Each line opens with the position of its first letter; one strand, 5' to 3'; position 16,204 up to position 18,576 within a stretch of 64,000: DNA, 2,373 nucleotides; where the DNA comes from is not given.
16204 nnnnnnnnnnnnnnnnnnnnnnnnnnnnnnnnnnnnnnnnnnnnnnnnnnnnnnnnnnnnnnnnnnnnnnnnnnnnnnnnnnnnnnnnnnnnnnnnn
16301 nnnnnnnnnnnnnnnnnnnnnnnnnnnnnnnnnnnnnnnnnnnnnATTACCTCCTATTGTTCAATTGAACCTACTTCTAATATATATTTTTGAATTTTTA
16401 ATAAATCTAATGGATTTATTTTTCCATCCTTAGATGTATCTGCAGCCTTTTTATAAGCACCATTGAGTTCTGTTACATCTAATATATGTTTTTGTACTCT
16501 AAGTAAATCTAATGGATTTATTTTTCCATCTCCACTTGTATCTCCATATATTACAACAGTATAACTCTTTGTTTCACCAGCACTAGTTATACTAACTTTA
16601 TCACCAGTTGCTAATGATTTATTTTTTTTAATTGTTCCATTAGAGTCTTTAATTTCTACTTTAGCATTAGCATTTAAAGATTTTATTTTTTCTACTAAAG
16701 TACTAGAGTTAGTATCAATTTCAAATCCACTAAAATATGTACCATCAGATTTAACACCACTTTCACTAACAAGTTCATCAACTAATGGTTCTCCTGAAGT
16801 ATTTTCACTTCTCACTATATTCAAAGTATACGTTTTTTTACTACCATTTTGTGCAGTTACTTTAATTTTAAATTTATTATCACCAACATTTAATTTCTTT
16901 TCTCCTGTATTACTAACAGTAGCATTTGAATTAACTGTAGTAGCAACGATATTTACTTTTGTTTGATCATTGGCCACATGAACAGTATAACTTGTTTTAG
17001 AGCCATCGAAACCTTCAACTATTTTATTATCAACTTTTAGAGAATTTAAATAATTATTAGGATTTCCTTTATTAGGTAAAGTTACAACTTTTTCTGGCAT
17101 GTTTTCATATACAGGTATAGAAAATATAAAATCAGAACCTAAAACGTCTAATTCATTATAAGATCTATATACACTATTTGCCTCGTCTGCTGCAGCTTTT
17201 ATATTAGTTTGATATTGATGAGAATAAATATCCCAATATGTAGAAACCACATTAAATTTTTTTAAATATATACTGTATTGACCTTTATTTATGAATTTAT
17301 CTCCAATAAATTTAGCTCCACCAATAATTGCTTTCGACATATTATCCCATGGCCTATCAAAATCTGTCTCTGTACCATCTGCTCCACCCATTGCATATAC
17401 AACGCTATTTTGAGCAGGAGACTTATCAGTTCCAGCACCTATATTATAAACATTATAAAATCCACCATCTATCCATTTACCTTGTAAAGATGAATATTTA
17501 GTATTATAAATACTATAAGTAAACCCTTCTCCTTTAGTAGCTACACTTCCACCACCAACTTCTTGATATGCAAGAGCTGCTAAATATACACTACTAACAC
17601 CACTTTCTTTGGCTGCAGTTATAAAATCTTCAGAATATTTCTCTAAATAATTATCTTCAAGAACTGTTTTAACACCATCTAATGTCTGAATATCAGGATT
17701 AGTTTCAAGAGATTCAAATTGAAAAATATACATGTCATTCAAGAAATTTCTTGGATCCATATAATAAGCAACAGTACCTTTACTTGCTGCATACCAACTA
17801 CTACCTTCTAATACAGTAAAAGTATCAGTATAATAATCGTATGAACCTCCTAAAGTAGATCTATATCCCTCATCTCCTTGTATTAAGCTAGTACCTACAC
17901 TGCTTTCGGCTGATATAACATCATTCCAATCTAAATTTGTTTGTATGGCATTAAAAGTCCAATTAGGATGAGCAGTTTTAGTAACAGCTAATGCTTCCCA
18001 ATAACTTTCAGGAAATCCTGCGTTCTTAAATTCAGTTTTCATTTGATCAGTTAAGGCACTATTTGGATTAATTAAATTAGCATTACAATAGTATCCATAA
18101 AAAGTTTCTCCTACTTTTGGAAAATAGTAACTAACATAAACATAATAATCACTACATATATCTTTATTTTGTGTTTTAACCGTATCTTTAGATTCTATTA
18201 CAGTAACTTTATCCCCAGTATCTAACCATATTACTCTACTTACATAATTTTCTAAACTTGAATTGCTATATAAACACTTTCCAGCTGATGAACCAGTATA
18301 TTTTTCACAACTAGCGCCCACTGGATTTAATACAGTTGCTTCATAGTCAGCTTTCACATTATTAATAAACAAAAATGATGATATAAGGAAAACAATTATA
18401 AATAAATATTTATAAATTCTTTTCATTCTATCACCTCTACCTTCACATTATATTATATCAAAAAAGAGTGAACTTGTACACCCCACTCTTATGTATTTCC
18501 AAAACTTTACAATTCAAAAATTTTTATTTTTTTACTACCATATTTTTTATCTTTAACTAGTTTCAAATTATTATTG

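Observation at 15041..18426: Adjacent cohesin-domain membrane anchor and dockerin-tagged glucosaminidase: a two-gene cohesin-dockerin autolysin module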

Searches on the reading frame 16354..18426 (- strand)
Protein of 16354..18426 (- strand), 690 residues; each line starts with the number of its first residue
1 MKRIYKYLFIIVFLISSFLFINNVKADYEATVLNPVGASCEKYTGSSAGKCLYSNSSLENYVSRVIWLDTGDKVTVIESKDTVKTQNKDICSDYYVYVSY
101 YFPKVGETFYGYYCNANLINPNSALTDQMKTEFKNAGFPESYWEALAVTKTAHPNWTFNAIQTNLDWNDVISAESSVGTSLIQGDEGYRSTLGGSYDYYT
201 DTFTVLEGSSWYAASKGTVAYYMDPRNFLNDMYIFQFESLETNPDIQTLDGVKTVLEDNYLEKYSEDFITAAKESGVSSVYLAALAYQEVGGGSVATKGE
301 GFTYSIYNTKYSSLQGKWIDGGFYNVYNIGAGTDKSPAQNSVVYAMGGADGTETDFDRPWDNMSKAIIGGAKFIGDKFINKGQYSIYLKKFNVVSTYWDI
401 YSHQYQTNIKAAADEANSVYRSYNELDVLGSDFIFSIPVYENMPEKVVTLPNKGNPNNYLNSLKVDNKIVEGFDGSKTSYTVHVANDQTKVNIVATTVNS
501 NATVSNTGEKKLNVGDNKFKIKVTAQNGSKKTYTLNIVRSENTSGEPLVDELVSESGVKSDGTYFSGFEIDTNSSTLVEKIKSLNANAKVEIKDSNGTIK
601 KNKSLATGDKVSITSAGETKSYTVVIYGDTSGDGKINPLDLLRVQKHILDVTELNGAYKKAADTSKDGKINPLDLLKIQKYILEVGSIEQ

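Call 3: search_protein_families(library=pfam, proteins=[window:16354-18426:-], max_evalue=1)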
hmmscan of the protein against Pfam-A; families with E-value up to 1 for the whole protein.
window:16354-18426:- (690 aa): 6 families
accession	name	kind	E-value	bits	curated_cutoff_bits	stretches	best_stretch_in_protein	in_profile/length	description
PF00404.24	Dockerin_1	-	3e-14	53.4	22.9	1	627-683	1-57/57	Dockerin type I domain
PF12733.13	Cadherin-like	-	4.5e-12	46.7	24.2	1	460-539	1-88/89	Cadherin-like beta sandwich domain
PF13202.12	EF-hand_5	-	0.017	15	25.9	0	660-675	6-21/25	EF hand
PF13405.12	EF-hand_6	-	0.03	14.5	25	0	661-678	8-25/30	EF-hand domain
PF00036.39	EF-hand_1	-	0.062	13.3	25.4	0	661-677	8-24/29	EF hand domain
PF07127.16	Nodulin_late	-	0.18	12.6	30.4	1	1-26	1-26/54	Late nodulin domain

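Call 4: search_protein_families(library=ncbifam, proteins=[window:16354-18426:-], max_evalue=1)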
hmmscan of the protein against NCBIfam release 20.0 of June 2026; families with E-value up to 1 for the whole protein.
window:16354-18426:- (690 aa): 1 family
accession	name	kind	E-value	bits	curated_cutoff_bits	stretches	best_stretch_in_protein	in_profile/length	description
NF052642.1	amidase_SagB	exception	8.7e-20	71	425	1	206-434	70-271/282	peptidoglycan release complex glucosaminidase SagB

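Call 6: search_solved_structures(query=window:16354-18426:-, max_evalue=1, show_alignments=2)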
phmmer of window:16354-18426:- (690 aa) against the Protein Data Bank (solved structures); distinct sequences matched with E-value up to 1: 29.
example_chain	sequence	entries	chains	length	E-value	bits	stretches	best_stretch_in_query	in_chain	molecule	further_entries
6fxo_A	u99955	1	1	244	5.3e-13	51.8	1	210-440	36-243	Bifunctional autolysin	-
6fxp_A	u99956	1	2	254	1e-09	41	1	205-435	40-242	Uncharacterized protein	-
6u0o_B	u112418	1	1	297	3.4e-09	39.2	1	205-435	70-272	LYZ2 domain-containing protein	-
5wqw_A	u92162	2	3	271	5.7e-08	35.2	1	250-440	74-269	N-acetylglucosaminidase | Cell surface protein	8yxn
2ccl_B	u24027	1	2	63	3.4e-07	32.6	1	625-685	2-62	ENDO-1,4-BETA-XYLANASE Y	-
1ohz_B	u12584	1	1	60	2.4e-06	29.8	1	628-685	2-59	ENDO-1,4-BETA-XYLANASE Y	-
8x39_A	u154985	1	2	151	6.4e-06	28.4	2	626-687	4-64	Serine protease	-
8x3a_A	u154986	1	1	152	6.6e-06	28.4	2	626-687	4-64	Serine protease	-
8zvk_A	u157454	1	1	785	1e-05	27.7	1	626-685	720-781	AaBgIC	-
2yik_A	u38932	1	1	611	2.7e-05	26.4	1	620-683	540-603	ENDOGLUCANASE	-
2vn5_B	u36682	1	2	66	3e-05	26.2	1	624-685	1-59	ENDOGLUCANASE A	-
1clc_A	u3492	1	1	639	3.7e-05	25.9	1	623-685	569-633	ENDOGLUCANASE CELD; EC: 3.2.1.4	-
4cj0_A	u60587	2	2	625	4.5e-05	25.6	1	623-685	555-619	ENDOGLUCANASE D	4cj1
2vn6_B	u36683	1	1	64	7.9e-05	24.8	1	624-685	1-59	ENDOGLUCANASE A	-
4fl4_A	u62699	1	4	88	0.00013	24.1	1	627-685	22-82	Glycoside hydrolase family 9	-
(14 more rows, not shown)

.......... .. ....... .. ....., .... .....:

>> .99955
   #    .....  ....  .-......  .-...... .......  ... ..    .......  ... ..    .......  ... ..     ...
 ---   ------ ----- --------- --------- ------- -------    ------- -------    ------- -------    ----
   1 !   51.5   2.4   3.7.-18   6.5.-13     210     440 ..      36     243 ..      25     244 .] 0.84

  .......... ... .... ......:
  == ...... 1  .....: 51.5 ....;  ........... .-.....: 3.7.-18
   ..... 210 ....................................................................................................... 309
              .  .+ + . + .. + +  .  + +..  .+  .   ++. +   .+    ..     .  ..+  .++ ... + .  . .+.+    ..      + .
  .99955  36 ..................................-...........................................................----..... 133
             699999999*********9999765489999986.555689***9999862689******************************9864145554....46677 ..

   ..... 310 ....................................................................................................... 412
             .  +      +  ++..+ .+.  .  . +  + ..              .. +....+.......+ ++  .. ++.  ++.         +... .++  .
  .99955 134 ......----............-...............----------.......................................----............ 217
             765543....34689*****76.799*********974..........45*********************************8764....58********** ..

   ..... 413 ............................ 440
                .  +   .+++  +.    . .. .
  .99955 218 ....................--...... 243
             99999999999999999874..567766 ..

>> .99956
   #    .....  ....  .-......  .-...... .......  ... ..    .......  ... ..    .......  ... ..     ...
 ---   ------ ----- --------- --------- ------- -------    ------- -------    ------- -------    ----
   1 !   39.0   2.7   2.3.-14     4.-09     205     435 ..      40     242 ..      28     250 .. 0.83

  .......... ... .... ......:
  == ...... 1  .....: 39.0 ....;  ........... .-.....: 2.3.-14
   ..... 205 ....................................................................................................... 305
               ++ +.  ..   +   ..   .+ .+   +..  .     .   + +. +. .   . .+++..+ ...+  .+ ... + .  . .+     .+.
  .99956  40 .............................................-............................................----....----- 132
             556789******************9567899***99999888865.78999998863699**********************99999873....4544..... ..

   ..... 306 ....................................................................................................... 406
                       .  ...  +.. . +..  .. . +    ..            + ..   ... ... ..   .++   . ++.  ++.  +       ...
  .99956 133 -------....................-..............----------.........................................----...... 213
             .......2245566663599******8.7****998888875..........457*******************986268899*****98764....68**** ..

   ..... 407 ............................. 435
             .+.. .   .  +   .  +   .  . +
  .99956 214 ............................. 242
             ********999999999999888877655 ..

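Call 12: find_homologous_proteins(query=window:16354-18426:-, max_evalue=0.001)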
Query window:16354-18426:- (690 aa): 1956 proteins with E <= 0.001 among 8000 candidates; the best 120 are listed.
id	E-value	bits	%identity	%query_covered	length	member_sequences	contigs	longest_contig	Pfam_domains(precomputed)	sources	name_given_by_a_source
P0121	0.0e+0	1535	100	100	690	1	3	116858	PF12733.14,PF00404.25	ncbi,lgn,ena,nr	ncbi:MAG: cadherin-like beta sandwich domain-containing protein [Bacilli bacterium]|nr:cadherin-like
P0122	0.0e+0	1144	73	100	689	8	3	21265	PF12733.14,PF00404.25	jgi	-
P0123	0.0e+0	1139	72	100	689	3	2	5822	PF12733.14,PF00404.25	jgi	-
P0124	0.0e+0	1128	71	100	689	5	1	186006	PF12733.14,PF00404.25,PF13202.13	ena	-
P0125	0.0e+0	1120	72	100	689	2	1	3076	PF12733.14,PF00404.25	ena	-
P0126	0.0e+0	1112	71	100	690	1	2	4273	PF12733.14,PF00404.25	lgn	-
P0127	0.0e+0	1109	72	100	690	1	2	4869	PF12733.14,PF00404.25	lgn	-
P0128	0.0e+0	1108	72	100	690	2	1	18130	PF12733.14,PF00404.25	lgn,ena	-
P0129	0.0e+0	1100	71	100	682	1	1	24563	PF12733.14,PF00404.25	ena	-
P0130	0.0e+0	1091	70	100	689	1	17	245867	PF12733.14,PF00404.25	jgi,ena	-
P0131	0.0e+0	1091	70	100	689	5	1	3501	PF12733.14,PF00404.25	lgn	-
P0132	0.0e+0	1086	69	100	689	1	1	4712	PF12733.14,PF00404.25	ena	-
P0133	0.0e+0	1086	70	100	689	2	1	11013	PF12733.14,PF00404.25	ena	-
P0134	0.0e+0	1079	71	100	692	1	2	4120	PF12733.14,PF00404.25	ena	-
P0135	0.0e+0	1052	70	100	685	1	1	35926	PF12733.14,PF00404.25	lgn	-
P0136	0.0e+0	1032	68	100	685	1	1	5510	PF00404.25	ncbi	-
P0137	0.0e+0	1032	68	100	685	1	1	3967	PF12733.14,PF00404.25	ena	-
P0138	8.9e-295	998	66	100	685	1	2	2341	PF00404.25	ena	-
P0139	3.1e-294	996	66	100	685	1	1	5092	PF00404.25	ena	-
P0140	7.8e-292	988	66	100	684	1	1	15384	PF12733.14,PF00404.25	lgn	-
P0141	3.5e-291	986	66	100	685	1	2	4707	PF12733.14,PF00404.25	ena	-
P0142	5.8e-290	982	65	100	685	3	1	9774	PF12733.14,PF00404.25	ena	-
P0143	9.8e-290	981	65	100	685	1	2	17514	PF12733.14,PF00404.25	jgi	-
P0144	1.2e-282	958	66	100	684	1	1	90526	PF12733.14,PF00404.25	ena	-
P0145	1.4e-281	954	65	100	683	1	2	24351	PF12733.14,PF00404.25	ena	-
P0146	1.2e-279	948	64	99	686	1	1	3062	PF12733.14,PF00404.25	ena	-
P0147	1.2e-270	918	61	100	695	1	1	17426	PF12733.14,PF00404.25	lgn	-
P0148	2.0e-264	898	61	100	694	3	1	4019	PF12733.14,PF00404.25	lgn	-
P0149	7.5e-257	872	60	99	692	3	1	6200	PF12733.14,PF00404.25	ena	-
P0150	2.8e-250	851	57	100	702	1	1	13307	PF12733.14,PF00404.25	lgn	-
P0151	2.5e-249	848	59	100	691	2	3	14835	PF12733.14,PF00404.25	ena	-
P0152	3.3e-236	804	56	100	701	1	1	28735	PF12733.14,PF00404.25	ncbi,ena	-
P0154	1.1e-195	670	68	67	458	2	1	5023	PF12733.14,PF00404.25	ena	-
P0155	3.5e-191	655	50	100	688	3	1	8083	PF12733.14,PF00404.25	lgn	-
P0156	6.8e-176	605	47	100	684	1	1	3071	PF00404.25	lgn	-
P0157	5.1e-174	599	46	100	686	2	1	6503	PF12733.14,PF00404.25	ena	-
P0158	1.2e-173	598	47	99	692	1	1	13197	PF00404.25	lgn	-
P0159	8.3e-173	595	45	100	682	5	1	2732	PF00404.25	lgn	-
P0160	2.7e-172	593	46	99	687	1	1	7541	PF12733.14,PF00404.25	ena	-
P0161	1.6e-171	591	46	99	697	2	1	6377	PF00404.25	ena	-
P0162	3.8e-171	589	46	100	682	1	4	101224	PF00404.25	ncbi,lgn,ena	-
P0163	4.3e-171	589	47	100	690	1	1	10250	PF12733.14,PF00404.25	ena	-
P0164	4.6e-171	589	46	99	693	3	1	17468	PF00404.25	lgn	-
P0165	3.7e-170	586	46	100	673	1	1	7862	PF00404.25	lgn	-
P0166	4.8e-169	582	46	100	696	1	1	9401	PF00404.25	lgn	-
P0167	1.1e-168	581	45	100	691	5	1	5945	PF12733.14,PF00404.25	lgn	-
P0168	1.7e-168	581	45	100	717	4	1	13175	PF12733.14,PF00404.25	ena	-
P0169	2.6e-168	580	45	100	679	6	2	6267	PF00404.25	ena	-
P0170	2.7e-167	577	45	100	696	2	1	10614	PF12733.14,PF00404.25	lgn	-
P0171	1.6e-165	571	45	100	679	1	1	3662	PF00404.25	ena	-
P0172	1.6e-165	571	46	100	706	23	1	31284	PF00404.25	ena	-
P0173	4.5e-165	569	46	100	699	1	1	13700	PF00404.25,PF13202.13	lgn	-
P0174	6.6e-165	569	45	100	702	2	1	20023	PF12733.14,PF00404.25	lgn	-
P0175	1.2e-164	568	43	100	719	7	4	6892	PF12733.14,PF00404.25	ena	-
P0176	2.5e-164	567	44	100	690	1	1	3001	PF00404.25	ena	-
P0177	1.1e-163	565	45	100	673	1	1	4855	PF00404.25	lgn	-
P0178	1.1e-163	565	45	100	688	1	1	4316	PF12733.14,PF00404.25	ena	-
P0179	1.7e-163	564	45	100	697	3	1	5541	PF00404.25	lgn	-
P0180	2.2e-163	564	45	100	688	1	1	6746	PF12733.14,PF00404.25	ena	-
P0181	3.4e-163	563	45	100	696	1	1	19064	PF12733.14,PF00404.25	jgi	-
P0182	3.5e-163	563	45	100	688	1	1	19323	PF12733.14,PF00404.25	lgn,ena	-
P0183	4.1e-163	563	44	100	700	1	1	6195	PF12733.14,PF00404.25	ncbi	-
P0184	4.2e-163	563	44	100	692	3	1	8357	PF12733.14,PF00404.25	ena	-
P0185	1.7e-162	561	44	100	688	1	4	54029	PF12733.14,PF00404.25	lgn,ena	-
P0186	2.0e-162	560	44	97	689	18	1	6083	PF12733.14,PF00404.25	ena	-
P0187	2.8e-162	560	44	100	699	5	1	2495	PF00404.25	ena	-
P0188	1.0e-161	558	44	97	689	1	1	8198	PF12733.14,PF00404.25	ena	-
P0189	1.0e-161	558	44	99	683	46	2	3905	PF12733.14,PF00404.25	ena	-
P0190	3.4e-161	556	45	99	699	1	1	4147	PF12733.14,PF00404.25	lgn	-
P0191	3.5e-161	556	44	100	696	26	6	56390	PF12733.14,PF00404.25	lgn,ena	-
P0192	4.9e-161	556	44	100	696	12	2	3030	PF12733.14,PF00404.25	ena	-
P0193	4.9e-161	556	44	100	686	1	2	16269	PF00404.25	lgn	-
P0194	5.1e-161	556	45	100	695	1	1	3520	PF12733.14,PF00404.25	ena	-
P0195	8.9e-161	555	43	100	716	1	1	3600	PF00404.25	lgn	-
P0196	1.3e-160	555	44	100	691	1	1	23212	PF00404.25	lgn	-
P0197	1.7e-160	554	43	100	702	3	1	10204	PF00404.25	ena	-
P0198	1.7e-160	554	44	100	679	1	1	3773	PF00404.25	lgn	-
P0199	2.4e-160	554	45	99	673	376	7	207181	PF00404.25,PF13202.13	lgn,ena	-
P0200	2.4e-160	554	44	100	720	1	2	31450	PF00404.25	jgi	-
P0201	4.0e-160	553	44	100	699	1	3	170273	PF00404.25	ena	-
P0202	4.4e-160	553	44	100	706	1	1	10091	PF00404.25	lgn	-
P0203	4.7e-160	553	43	100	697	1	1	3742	PF00404.25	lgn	-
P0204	5.6e-160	552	44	97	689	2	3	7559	PF12733.14,PF00404.25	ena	-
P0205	6.0e-160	552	44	100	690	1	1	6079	PF00404.25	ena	-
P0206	7.3e-160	552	44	100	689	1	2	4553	PF12733.14,PF00404.25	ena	-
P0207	9.0e-160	552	44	100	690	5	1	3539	PF00404.25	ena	-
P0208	1.6e-159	551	44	97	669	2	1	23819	PF00404.25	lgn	-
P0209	2.7e-159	550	45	100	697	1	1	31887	PF12733.14,PF00404.25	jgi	-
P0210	5.8e-159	549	44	100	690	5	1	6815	PF00404.25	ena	-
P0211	7.3e-159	549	44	100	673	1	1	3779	PF00404.25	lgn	-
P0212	8.6e-159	548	61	68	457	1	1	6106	PF12733.14,PF00404.25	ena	-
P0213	1.1e-158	548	43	100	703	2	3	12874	PF12733.14,PF00404.25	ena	-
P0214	1.2e-158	548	43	100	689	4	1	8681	PF12733.14,PF00404.25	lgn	-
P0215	1.5e-158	548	44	96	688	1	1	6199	PF00404.25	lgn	-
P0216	1.6e-158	548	43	100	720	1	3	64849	PF00404.25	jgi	-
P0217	1.7e-158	547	42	100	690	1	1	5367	PF00404.25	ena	-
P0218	2.0e-158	547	44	100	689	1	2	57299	PF00404.25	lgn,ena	-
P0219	2.4e-158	547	44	100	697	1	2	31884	PF12733.14,PF00404.25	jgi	-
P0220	4.0e-158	546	43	99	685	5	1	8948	PF12733.14,PF00404.25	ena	-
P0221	6.1e-158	546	44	100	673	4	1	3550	PF00404.25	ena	-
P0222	7.5e-158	545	45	100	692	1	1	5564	PF00404.25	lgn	-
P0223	1.6e-157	544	45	97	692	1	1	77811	PF12733.14,PF00404.25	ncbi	-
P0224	1.9e-157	544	43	97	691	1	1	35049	PF12733.14,PF00404.25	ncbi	-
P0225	1.9e-157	544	44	100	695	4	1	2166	PF12733.14,PF00404.25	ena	-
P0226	3.8e-157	543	43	100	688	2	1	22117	PF00404.25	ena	-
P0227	6.0e-157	542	43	99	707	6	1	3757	PF12733.14,PF00404.25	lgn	-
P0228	9.2e-157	542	43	100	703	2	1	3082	PF12733.14,PF00404.25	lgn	-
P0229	1.2e-156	541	44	100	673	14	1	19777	PF00404.25,PF13202.13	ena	-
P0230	1.9e-156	541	44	98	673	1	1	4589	PF12733.14,PF00404.25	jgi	-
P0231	5.2e-156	539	43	99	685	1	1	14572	PF00404.25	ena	-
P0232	1.2e-155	538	43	99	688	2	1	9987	PF00404.25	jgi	jgi:beta-N-acetylglucosaminidase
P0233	1.8e-155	538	44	100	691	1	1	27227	PF00404.25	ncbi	-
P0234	2.2e-155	537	44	99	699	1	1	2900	PF00404.25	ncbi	-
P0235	2.8e-155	537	43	100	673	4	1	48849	PF00404.25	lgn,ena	-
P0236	2.9e-155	537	44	100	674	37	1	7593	PF00404.25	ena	-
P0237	4.6e-155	536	42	100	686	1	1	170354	PF00404.25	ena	-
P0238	6.2e-155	536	44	100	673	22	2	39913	PF00404.25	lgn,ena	-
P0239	4.7e-154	533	41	100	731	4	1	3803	PF12733.14,PF00404.25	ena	-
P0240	4.9e-154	533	43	100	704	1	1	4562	PF00404.25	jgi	-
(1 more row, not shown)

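Call 38: predict_structure(alignment_id=A3)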
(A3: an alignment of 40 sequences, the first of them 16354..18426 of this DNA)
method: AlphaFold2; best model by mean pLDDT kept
length: 690 residues; sequences in the alignment: 40
mean_pLDDT: 88.0   pTM: 0.70
mean pLDDT of the five models: 88.0, 86.9, 86.9, 86.1, 85.4
residues with pLDDT >= 90: 371; 70-90: 285; 50-70: 32; < 50: 2
segments of 3 or more residues with pLDDT < 50: none
pLDDT, mean of each block of 10 residues (from residue 1): 78 76 74 87 85 94 91 92 91 95 84 94 89 96 93 92 89 86 90 90 84 93 93 90 80 84 93 91 85 76 90 93 90 81 93 93 95 88 84 62 64 84 81 91 90 94 92 89 85 96 96 91 95 91 73 83 86 87 83 90 91 88 94 92 93 92 91 94 90
secondary structure, 60 per line:
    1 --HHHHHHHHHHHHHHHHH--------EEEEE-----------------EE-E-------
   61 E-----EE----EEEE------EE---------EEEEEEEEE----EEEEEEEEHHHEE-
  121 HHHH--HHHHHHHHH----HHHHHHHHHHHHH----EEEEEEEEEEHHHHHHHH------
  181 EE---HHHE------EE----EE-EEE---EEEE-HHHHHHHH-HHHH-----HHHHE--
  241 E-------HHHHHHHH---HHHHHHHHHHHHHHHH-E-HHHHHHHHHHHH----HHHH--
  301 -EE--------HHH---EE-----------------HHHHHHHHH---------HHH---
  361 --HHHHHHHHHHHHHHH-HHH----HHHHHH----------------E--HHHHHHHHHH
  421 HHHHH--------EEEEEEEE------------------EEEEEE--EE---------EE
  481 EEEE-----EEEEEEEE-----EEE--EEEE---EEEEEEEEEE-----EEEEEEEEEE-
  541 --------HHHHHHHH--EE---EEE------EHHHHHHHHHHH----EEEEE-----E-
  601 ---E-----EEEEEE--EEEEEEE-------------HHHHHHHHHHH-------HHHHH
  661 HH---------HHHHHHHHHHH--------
elements in order: H3-19 E28-32 E73-76 E94-102 E107-114 H121-124 H127-135 H140-152 E157-166 H167-174 E205-207 E211-214 H216-223 H225-228 H234-237 H249-256 H260-275 H279-290 H295-298 H337-345 H363-377 H386-391 H411-425 E434-441 E460-465 E479-484 E490-497 E503-505 E508-511 E515-524 E530-539 H549-556 E564-566 H574-584 E589-593 E610-615 E618-624 H638-648 H656-662 H672-682
